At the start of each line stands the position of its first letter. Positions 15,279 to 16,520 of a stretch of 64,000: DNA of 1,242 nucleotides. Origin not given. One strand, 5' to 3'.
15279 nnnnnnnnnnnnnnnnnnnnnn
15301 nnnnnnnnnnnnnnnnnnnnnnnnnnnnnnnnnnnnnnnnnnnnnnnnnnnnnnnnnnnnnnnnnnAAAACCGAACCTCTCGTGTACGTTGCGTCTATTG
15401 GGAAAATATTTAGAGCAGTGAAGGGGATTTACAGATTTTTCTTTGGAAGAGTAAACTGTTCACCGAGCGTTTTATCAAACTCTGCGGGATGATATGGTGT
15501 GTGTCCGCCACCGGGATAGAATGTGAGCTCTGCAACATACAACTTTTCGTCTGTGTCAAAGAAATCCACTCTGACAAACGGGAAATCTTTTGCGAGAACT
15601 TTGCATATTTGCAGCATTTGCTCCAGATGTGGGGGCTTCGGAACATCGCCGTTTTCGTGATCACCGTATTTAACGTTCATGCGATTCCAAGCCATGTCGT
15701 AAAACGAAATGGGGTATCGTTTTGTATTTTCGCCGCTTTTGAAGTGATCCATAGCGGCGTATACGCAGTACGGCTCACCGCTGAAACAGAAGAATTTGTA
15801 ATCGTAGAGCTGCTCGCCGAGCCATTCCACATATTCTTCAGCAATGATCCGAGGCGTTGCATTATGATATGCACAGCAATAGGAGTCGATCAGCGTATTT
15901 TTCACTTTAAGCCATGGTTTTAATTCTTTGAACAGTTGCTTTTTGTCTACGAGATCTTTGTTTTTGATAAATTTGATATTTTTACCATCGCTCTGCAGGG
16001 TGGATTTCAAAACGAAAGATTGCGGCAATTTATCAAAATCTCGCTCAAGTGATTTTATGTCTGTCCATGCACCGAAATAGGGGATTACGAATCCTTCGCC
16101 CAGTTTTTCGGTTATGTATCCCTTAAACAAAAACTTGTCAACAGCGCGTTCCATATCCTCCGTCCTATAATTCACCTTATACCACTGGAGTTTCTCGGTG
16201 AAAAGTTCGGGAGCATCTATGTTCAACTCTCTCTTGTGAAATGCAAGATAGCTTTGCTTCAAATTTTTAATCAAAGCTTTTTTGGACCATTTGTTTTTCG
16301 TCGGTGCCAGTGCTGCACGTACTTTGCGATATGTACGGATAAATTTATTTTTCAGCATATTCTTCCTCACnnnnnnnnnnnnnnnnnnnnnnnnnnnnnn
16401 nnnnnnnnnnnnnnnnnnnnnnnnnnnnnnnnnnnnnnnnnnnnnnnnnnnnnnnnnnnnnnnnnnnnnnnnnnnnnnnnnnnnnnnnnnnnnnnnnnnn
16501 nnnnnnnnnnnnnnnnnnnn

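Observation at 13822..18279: Two TupA-like ATP-grasp amidoligases bracketing an opine-synthase-like dehydrogenase inside a glycan locus: predicted amino-acid- or opine-amidated uronic-acid polysaccharide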

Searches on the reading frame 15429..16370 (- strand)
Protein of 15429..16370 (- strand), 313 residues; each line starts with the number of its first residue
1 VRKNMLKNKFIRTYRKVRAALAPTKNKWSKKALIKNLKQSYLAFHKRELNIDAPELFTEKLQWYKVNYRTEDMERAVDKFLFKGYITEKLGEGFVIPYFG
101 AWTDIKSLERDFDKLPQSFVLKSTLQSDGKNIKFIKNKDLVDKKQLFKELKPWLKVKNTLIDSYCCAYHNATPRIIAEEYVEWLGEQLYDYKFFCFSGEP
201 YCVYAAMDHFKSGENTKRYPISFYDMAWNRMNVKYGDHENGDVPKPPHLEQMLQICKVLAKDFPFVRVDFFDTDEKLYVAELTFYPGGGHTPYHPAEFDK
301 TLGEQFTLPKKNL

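Call 4: search_protein_families(library=pfam, proteins=[window:15429-16370:-], max_evalue=0.01)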
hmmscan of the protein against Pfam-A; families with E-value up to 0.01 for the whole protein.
window:15429-16370:- (313 aa): 1 family
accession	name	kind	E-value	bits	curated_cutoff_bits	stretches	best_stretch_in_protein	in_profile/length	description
PF14305.11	ATPgrasp_TupA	-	1.3e-43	149.7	25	1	59-306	1-240/241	TupA-like ATPgrasp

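Call 5: search_protein_families(library=ncbifam, proteins=[window:15429-16370:-], max_evalue=0.01)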
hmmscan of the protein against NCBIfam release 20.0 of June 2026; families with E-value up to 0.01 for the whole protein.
window:15429-16370:- (313 aa): 0 families

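Call 7: search_solved_structures(query=window:15429-16370:-, max_evalue=1)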
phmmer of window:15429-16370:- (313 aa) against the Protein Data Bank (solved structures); distinct sequences matched with E-value up to 1: 0.

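Call 80: find_homologous_proteins(query=window:15429-16358:-, max_evalue=0.00001)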
Query window:15429-16358:- (309 aa): 2491 proteins with E <= 0.00001 among 2892 candidates; the best 120 are listed.
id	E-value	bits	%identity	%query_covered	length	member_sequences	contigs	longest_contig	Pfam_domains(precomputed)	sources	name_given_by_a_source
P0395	5.2e-212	721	100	100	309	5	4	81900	PF14305.12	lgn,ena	-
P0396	2.3e-161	554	76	100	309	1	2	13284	PF14305.12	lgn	-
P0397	5.5e-159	547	76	100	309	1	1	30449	PF14305.12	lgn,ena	-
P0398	7.0e-159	546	75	99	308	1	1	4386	PF14305.12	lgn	-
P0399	9.1e-159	546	74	100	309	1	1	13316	PF14305.12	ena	-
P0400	1.9e-158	545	73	100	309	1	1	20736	PF14305.12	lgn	-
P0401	1.8e-156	538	75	96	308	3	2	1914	PF14305.12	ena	-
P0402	2.3e-155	535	71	100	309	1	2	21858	PF14305.12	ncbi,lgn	-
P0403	1.4e-154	532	72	100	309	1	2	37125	PF14305.12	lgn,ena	-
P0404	4.4e-153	527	71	100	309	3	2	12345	PF14305.12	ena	-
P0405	6.6e-146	504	70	96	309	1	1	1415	PF14305.12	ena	-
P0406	7.4e-134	464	64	96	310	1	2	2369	PF14305.12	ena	-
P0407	2.5e-122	426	62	95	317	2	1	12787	PF14305.12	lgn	-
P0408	1.7e-120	420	63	90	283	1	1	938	PF14305.12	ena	-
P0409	1.9e-120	420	62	97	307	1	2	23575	PF14305.12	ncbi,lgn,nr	ncbi:MAG: hypothetical protein LUG57_02040 [Oscillospiraceae bacterium]|nr:hypothetical protein [Osc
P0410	2.3e-118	413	62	92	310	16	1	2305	PF14305.12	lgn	-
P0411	1.8e-115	404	59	95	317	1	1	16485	PF14305.12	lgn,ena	-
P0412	3.3e-112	393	60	93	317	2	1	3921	PF14305.12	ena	-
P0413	3.2e-109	383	58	95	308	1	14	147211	PF14305.12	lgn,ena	-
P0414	1.7e-108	381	57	100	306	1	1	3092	PF14305.12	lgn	-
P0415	9.7e-107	375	55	100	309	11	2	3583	PF14305.12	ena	-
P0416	3.5e-106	373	56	94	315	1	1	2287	PF14305.12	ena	-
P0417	4.7e-105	369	55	99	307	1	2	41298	PF14305.12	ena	-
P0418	7.0e-105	369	55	98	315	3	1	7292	PF14305.12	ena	-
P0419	4.4e-104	366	56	95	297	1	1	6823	PF14305.12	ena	-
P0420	4.5e-104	366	52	97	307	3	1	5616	PF14305.12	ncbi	-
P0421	7.3e-104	366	54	99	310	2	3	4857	PF14305.12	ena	-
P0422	1.8e-103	364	55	99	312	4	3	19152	PF14305.12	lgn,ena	-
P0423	5.2e-103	363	55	95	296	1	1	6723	PF14305.12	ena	-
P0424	8.4e-103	362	57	93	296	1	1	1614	PF14305.12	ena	-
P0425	9.3e-103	362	57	93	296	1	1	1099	PF14305.12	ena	-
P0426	1.1e-102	362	57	93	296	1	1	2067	PF14305.12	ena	-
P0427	1.4e-102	361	57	93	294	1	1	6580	PF14305.12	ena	-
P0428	1.7e-102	361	55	95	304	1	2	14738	PF14305.12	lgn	-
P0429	3.5e-102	360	56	93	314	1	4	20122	PF14305.12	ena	-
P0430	3.9e-102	360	54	98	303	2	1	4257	PF14305.12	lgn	-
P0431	5.6e-102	359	56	93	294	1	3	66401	PF14305.12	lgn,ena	-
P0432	6.1e-102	359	56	94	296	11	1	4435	PF14305.12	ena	-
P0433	6.7e-102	359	56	93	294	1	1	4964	PF14305.12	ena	-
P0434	1.5e-101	358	56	95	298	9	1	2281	PF14305.12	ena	-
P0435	1.7e-101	358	60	84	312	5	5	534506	PF14305.12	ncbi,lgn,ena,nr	ncbi:MAG: hypothetical protein IK003_09780 [Prevotella sp.]|nr:hypothetical protein [Prevotella sp.]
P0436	2.1e-101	357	56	93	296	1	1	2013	PF14305.12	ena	-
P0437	3.7e-101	357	54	94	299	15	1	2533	PF14305.12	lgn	-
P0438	4.4e-101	356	55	95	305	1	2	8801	PF14305.12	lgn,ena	-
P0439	5.6e-101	356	55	94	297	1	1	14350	PF14305.12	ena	-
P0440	1.3e-100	355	55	93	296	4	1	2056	PF14305.12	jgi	-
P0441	1.5e-100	355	55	95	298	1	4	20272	PF14305.12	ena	-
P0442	2.3e-100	354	55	93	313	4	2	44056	PF14305.12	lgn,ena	-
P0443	2.8e-100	354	55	95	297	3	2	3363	PF14305.12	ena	-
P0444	5.0e-100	353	57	92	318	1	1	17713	PF14305.12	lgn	-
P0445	6.5e-100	353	55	95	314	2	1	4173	PF14305.12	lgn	-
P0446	1.6e-99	351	54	95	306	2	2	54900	PF14305.12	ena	-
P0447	1.7e-99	351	55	96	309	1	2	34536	PF14305.12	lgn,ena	-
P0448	2.2e-99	351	53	96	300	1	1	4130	PF14305.12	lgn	-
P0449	3.2e-99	350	55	93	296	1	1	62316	PF14305.12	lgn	-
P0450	3.8e-99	350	53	98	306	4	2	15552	PF14305.12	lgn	-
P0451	7.3e-99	349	56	94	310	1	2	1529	PF14305.12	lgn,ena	-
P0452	8.9e-99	349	55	93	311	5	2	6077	PF14305.12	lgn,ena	-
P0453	1.2e-98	348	54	95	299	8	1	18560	PF14305.12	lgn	-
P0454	1.6e-98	348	54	95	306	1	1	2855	PF14305.12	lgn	-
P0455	1.7e-98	348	54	93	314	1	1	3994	PF14305.12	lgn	-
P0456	2.3e-98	348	56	85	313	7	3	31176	PF14305.12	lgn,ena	-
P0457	2.8e-98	347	55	93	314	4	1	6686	PF14305.12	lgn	-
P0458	2.9e-98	347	53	95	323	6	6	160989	PF14305.12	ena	-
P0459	3.3e-98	347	54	95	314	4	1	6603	PF14305.12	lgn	-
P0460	3.8e-98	347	50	99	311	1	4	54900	PF14305.12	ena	-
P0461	4.3e-98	347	52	94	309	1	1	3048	PF14305.12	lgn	-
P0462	5.2e-98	346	52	96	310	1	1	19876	PF14305.12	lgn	-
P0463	9.4e-98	345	57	84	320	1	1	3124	PF14305.12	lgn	-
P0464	2.7e-97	344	54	92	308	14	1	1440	PF14305.12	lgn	-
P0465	4.0e-97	343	53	97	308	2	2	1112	PF14305.12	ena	-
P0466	4.0e-97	343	49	97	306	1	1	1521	PF14305.12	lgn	-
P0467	5.6e-97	343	53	94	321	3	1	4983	PF14305.12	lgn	-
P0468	7.5e-97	343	52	93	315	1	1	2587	PF14305.12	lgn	-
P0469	1.2e-96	342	53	96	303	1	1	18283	PF14305.12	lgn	-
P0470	1.3e-96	342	54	94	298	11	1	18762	PF14305.12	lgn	-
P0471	1.6e-96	341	53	94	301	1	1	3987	PF14305.12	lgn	-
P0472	1.9e-96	341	53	95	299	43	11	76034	PF14305.12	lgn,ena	-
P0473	1.9e-96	341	53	92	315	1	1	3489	PF14305.12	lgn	-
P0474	2.4e-96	341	52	95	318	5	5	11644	PF14305.12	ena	-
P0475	2.5e-96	341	59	83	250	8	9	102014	PF14305.12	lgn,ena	-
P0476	2.5e-96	341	49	99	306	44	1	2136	PF14305.12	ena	-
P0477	2.7e-96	341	50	94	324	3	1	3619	PF14305.12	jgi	-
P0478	4.4e-96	340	51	95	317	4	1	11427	PF14305.12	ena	-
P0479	4.5e-96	340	51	98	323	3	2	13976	PF14305.12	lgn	-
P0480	5.4e-96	340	53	94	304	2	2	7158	PF14305.12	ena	-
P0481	5.5e-96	340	52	99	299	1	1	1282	PF14305.12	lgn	-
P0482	6.2e-96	340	53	93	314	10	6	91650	PF14305.12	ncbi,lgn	-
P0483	6.4e-96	339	52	96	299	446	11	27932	PF14305.12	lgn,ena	-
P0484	7.5e-96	339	53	93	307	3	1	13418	PF14305.12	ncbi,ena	-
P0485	8.9e-96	339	54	94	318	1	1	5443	PF14305.12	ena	-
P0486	1.0e-95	339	53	93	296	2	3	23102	PF14305.12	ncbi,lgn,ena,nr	ncbi:MAG: hypothetical protein KBT10_07790 [Bacteroidales bacterium]|nr:hypothetical protein [Candid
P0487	1.1e-95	339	51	93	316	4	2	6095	PF14305.12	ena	-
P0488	1.3e-95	338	56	85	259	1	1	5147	PF14305.12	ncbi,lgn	-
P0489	1.7e-95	338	53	95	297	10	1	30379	PF14305.12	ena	-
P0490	2.0e-95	338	51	96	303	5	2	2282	PF14305.12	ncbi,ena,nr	ncbi:MAG: hypothetical protein J5706_08000 [Elusimicrobiales bacterium]|nr:hypothetical protein [Elu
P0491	2.3e-95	338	52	96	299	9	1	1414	PF14305.12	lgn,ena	-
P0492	2.7e-95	337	50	98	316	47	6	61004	PF14305.12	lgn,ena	-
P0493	2.7e-95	337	52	96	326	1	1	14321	PF14305.12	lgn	-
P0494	2.9e-95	337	54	92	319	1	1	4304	PF14305.12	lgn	-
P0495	3.1e-95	337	50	95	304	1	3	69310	PF14305.12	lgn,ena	-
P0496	3.2e-95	337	53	94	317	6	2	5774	PF14305.12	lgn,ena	-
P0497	3.6e-95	337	57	84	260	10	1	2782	PF14305.12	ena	-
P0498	3.7e-95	337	52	92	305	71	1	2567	PF14305.12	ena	-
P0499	4.0e-95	337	53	96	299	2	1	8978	PF14305.12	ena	-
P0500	7.1e-95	336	52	91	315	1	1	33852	PF14305.12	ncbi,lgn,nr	ncbi:MAG: ATP-grasp fold amidoligase family protein [Prevotellaceae bacterium]|nr:ATP-grasp fold ami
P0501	8.8e-95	336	52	96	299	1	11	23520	PF14305.12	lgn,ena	-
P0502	8.9e-95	336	53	95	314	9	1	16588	PF14305.12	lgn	-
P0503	8.9e-95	336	53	96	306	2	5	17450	PF14305.12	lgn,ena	-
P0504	1.1e-94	335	52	95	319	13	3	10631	PF14305.12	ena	-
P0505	1.3e-94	335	50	95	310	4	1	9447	PF14305.12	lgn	-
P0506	2.7e-94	334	52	93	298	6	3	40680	PF14305.12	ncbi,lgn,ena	-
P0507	3.0e-94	334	55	85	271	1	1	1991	PF14305.12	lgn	-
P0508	3.3e-94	334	52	95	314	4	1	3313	PF14305.12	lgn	-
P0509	6.3e-94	333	52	91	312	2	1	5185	PF14305.12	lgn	-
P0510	6.9e-94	333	50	99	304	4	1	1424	PF14305.12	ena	-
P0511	8.5e-94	332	53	94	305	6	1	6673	PF14305.12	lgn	-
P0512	8.9e-94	332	57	86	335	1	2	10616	PF14305.12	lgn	-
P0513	9.0e-94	332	52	95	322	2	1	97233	PF14305.12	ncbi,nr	ncbi:MAG: ATP-grasp fold amidoligase family protein [Erysipelotrichaceae bacterium]|nr:ATP-grasp fol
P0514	9.6e-94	332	52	96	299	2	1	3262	PF14305.12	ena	-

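Call 81: find_encoding_contigs(protein=P0413, flank=8000, max_places=1)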
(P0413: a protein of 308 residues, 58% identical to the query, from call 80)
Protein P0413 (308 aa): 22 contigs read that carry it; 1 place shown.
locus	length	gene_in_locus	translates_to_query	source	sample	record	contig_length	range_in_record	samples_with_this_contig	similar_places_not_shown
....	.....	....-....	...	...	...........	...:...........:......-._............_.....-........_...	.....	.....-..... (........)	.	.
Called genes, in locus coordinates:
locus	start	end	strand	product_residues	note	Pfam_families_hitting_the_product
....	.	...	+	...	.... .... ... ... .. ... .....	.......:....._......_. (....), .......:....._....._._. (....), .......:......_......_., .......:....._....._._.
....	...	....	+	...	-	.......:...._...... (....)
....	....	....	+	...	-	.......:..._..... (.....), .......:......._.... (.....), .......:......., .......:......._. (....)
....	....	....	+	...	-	-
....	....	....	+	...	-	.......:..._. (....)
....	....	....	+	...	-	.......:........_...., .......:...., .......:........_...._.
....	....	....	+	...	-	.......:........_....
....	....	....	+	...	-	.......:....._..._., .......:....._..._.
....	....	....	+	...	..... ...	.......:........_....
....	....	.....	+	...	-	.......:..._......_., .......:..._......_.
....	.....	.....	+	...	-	-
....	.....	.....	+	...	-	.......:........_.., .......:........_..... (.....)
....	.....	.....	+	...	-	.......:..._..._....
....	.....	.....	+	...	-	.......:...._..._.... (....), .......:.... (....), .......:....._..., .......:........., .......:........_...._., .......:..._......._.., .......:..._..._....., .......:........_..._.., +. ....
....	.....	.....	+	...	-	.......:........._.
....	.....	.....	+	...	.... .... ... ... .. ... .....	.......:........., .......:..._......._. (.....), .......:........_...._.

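Call 82: find_encoding_contigs(protein=P0435, flank=8000, max_places=1)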
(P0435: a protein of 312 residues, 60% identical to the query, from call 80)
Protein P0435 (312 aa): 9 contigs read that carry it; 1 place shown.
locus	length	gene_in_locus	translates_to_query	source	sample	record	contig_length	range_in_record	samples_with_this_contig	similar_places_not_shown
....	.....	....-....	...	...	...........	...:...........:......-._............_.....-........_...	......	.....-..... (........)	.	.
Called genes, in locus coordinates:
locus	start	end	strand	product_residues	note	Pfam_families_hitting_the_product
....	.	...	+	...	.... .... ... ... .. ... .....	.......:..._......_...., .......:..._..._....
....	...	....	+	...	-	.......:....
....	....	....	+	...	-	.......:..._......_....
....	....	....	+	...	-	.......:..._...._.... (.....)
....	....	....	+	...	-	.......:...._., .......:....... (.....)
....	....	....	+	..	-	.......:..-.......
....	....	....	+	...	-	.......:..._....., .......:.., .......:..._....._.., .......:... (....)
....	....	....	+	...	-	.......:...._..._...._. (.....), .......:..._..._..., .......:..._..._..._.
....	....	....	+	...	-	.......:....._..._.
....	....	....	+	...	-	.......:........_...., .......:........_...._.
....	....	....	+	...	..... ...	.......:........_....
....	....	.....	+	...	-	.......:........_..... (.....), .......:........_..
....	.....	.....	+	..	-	-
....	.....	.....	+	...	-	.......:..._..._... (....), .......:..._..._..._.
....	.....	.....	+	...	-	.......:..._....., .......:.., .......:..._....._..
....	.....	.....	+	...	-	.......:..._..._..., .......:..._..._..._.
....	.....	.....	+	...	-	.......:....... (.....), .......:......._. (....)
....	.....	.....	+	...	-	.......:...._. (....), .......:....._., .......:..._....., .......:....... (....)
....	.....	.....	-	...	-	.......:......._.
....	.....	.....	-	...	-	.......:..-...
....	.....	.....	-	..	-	-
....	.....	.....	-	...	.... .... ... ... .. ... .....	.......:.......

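Call 83: find_encoding_contigs(protein=P0458, flank=8000, max_places=1)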
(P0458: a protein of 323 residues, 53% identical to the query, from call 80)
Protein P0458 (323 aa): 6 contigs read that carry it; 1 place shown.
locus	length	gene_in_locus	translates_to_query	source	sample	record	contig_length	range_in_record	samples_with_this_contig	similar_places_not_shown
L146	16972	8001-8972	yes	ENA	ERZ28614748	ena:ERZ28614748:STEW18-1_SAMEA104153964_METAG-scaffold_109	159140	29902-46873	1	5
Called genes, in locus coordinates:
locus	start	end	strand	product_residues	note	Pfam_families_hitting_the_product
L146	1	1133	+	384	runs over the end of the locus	PF00534:Glycos_transf_1, PF13692:Glyco_trans_1_4, PF13524:Glyco_trans_1_2 (faint)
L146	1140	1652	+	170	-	PF00132:Hexapep (faint)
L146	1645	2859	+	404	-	PF04932:Wzy_C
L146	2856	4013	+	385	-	PF00534:Glycos_transf_1, PF13692:Glyco_trans_1_4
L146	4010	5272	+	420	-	PF13535:ATP-grasp_4, PF02655:ATP-grasp_3 (weak), PF02786:CPSase_L_D2, PF15632:ATPgrasp_Ter (weak), PF18603:LAL_C2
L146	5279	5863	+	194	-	PF02397:Bac_transf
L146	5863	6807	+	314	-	PF04389:Peptidase_M28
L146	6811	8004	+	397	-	PF18603:LAL_C2 (faint), PF01071:GARS_A, PF02655:ATP-grasp_3, PF02786:CPSase_L_D2, PF02222:ATP-grasp, PF07478:Dala_Dala_lig_C (weak), PF13535:ATP-grasp_4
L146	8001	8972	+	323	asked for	PF14305:ATPgrasp_TupA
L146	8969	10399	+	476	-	PF13439:Glyco_transf_4, PF13579:Glyco_trans_4_4, PF00534:Glycos_transf_1, PF13692:Glyco_trans_1_4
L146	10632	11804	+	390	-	PF01637:ATPase_2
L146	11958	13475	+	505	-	PF00155:Aminotran_1_2, PF01041:DegT_DnrJ_EryC1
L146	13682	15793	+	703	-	PF01073:3Beta_HSD, PF01370:Epimerase, PF02719:Polysacc_synt_2, PF04321:RmlD_sub_bind, PF08659:KR (weak), PF16363:GDP_Man_Dehyd, PF02719:Polysacc_synt_2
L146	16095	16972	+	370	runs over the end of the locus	PF14907:NTP_transf_5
